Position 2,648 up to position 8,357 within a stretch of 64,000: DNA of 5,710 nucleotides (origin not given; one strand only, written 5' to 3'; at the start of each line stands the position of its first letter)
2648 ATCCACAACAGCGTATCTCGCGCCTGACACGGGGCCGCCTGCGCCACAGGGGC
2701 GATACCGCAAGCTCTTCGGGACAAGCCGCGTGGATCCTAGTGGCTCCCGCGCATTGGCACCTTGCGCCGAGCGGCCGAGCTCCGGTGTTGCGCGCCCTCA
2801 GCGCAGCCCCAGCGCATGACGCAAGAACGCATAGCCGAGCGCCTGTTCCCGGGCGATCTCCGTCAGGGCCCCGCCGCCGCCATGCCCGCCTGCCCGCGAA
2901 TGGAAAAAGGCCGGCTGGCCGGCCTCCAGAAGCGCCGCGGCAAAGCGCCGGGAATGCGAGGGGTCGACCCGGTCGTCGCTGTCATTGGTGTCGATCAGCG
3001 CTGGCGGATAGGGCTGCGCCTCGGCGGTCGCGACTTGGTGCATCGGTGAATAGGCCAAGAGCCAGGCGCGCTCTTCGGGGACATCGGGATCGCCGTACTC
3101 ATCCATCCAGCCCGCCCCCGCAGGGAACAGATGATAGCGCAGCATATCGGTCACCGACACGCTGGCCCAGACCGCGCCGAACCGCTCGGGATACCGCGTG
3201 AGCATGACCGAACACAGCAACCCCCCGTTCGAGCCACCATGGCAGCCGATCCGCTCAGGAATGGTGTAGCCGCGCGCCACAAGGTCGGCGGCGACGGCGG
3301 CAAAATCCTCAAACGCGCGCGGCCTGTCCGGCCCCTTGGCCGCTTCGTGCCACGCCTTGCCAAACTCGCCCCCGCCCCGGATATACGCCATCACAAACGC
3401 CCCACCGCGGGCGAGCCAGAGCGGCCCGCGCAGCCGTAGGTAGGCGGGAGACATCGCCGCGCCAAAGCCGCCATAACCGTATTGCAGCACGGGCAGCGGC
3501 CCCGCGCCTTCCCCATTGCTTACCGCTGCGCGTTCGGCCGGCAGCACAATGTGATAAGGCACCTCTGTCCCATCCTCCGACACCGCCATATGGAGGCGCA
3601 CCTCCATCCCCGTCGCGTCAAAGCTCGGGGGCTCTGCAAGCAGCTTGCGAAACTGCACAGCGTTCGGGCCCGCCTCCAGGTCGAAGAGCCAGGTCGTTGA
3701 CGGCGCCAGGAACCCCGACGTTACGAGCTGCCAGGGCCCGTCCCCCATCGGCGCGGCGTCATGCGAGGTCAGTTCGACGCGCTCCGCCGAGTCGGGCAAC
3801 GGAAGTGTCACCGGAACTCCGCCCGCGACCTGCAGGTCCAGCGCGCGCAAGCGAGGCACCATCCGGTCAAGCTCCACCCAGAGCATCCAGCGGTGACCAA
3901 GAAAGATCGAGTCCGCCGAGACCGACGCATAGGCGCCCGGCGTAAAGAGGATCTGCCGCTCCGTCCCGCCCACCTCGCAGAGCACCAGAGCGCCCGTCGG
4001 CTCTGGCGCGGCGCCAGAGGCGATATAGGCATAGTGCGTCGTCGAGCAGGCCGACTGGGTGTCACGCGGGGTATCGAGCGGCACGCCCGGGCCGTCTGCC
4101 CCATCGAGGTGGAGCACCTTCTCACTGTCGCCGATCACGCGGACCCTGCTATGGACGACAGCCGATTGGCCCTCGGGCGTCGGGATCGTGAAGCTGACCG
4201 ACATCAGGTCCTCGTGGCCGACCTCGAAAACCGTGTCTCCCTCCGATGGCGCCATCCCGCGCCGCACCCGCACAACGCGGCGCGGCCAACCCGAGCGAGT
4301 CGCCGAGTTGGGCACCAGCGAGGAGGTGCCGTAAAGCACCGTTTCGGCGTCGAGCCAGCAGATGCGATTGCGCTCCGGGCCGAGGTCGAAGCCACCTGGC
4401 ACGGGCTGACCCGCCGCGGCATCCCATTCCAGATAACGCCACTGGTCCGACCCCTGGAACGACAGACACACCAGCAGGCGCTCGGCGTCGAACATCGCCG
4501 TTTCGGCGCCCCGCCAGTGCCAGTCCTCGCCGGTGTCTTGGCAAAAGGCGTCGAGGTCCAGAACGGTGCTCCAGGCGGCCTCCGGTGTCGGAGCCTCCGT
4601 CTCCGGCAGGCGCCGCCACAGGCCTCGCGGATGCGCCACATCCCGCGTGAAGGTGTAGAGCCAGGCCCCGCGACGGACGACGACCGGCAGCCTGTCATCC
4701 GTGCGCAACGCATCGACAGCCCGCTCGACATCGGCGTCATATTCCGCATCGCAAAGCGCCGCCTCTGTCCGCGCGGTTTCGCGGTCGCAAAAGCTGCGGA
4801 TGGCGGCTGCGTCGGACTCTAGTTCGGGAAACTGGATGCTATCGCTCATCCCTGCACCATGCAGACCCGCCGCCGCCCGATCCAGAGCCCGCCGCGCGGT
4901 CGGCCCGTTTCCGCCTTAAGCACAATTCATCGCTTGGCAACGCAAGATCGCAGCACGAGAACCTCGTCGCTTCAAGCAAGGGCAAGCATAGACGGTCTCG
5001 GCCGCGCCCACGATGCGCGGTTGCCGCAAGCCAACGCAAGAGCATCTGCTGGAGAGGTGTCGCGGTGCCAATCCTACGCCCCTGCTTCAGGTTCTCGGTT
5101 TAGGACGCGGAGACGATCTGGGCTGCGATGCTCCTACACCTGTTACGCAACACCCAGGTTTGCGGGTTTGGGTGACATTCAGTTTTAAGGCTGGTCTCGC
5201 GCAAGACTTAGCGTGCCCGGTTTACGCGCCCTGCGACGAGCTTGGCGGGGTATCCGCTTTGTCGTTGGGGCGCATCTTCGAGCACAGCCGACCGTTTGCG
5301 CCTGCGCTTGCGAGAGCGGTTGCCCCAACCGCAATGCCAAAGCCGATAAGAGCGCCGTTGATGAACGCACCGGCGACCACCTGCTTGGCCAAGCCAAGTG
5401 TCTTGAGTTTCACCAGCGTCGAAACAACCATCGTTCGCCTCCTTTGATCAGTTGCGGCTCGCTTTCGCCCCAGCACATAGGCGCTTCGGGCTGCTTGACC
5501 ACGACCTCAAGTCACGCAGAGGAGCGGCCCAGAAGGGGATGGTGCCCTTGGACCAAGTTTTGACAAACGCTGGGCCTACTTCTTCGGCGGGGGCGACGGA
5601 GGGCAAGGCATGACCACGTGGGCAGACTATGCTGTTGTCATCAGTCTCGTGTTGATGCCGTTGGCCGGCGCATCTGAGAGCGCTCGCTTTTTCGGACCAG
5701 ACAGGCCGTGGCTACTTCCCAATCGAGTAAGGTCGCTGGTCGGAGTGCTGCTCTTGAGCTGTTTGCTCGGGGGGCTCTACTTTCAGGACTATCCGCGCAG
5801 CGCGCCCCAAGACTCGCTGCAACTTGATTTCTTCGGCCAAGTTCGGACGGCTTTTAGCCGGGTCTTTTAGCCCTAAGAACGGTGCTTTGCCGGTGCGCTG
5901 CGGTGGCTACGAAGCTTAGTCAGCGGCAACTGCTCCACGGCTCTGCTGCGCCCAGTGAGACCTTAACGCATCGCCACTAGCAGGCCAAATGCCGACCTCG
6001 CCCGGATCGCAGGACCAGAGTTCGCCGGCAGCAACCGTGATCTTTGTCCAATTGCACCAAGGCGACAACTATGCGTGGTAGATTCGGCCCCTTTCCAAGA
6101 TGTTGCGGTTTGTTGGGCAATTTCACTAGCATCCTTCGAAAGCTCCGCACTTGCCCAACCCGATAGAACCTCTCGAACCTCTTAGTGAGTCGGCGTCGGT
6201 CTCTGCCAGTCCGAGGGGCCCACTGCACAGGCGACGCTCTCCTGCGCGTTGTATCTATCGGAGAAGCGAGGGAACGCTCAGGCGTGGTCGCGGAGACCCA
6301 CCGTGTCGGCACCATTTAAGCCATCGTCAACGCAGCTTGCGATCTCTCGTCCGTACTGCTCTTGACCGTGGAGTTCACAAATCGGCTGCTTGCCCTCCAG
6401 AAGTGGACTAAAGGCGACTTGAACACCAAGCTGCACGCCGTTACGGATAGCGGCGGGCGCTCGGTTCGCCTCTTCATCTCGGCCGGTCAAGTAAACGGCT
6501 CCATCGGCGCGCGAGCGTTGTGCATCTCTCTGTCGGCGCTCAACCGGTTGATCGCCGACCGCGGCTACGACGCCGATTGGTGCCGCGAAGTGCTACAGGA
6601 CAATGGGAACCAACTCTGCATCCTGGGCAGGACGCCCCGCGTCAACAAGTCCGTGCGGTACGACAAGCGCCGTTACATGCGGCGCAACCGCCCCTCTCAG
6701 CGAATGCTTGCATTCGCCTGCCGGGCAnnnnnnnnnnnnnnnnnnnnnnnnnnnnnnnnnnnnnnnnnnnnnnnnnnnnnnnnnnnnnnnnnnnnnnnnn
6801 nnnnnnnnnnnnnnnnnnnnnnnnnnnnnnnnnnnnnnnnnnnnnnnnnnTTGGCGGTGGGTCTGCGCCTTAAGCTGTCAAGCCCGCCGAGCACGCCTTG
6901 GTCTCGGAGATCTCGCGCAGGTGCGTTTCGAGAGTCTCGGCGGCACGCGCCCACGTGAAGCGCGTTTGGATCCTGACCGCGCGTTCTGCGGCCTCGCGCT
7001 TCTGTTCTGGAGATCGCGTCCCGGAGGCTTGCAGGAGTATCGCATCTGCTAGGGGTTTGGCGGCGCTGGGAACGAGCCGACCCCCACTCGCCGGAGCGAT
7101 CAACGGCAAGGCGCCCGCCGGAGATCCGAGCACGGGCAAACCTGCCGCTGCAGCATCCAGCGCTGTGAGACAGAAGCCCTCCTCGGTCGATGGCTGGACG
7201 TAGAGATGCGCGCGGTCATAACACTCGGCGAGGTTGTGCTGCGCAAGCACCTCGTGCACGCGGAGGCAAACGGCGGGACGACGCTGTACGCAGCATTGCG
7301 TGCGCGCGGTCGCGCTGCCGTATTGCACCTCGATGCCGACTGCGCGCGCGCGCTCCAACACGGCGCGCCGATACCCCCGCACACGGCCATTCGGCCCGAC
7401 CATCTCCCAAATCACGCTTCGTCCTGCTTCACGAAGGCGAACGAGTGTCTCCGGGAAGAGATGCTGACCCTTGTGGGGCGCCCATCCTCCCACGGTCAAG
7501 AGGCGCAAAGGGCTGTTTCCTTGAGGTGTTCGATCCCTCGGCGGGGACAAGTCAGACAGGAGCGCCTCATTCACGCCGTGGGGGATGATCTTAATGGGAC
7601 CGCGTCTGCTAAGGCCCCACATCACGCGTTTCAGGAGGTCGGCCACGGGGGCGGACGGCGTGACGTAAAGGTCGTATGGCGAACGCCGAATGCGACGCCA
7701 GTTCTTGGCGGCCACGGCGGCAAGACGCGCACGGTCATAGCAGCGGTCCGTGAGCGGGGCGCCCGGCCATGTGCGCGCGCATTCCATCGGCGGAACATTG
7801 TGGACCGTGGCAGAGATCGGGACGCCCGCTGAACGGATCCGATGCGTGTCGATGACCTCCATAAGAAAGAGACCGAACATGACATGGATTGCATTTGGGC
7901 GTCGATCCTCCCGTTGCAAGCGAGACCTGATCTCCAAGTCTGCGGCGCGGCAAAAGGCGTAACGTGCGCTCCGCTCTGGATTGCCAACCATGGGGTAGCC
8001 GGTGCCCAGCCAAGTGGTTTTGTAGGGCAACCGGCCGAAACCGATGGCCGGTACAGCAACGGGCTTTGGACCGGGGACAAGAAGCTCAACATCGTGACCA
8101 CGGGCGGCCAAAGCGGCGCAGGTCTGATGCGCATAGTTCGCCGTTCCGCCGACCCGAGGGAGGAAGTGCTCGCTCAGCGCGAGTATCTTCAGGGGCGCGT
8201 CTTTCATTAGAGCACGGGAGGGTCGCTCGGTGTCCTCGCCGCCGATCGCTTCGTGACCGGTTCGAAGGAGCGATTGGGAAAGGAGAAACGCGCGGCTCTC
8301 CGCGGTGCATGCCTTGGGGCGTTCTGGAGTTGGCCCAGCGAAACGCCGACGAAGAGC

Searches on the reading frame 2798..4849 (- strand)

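Call 83: search_protein_families(library=pfam, proteins=[window:2798-4849:-], max_evalue=0.00001)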
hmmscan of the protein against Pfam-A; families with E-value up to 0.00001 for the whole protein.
window:2798-4849:- (683 aa): 1 family
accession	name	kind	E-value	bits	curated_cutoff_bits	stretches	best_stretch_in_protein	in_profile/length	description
PF00326.27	Peptidase_S9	-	3.3e-41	141.5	22.6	1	478-681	9-211/213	Prolyl oligopeptidase family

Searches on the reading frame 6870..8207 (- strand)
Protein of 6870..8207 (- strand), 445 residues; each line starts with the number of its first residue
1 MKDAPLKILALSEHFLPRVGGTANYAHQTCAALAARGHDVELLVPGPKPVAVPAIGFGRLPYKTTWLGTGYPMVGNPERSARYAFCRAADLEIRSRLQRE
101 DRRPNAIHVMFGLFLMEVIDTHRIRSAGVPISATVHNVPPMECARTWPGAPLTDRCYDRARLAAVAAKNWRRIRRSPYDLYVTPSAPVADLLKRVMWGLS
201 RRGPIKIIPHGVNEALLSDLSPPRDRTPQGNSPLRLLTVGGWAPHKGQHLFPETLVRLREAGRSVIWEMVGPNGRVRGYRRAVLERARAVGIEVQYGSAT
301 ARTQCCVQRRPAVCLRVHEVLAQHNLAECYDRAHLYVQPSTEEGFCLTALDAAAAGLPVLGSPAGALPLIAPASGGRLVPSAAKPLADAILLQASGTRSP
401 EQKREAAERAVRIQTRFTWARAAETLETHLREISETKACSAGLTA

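Call 83: search_protein_families(library=pfam, proteins=[window:6870-8207:-], max_evalue=0.00001)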
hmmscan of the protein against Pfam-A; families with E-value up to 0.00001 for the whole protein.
window:6870-8207:- (445 aa): 5 families
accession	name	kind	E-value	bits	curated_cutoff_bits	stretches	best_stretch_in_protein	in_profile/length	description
PF13439.12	Glyco_transf_4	-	3.5e-16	60.1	28.5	1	19-214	1-168/170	Glycosyltransferase Family 4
PF13692.12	Glyco_trans_1_4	-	1.2e-12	48.7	27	1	236-391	4-137/142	Glycosyl transferases group 1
PF20706.3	GT4-conflict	-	3.1e-11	43.3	26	1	223-426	187-385/385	Family 4 Glycosyltransferase in conflict systems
PF00534.26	Glycos_transf_1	-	4.4e-11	43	26.4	1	235-406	17-168/172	Glycosyl transferases group 1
PF13579.12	Glyco_trans_4_4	-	4.1e-09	37.4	29.7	1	20-210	1-157/158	Glycosyl transferase 4-like domain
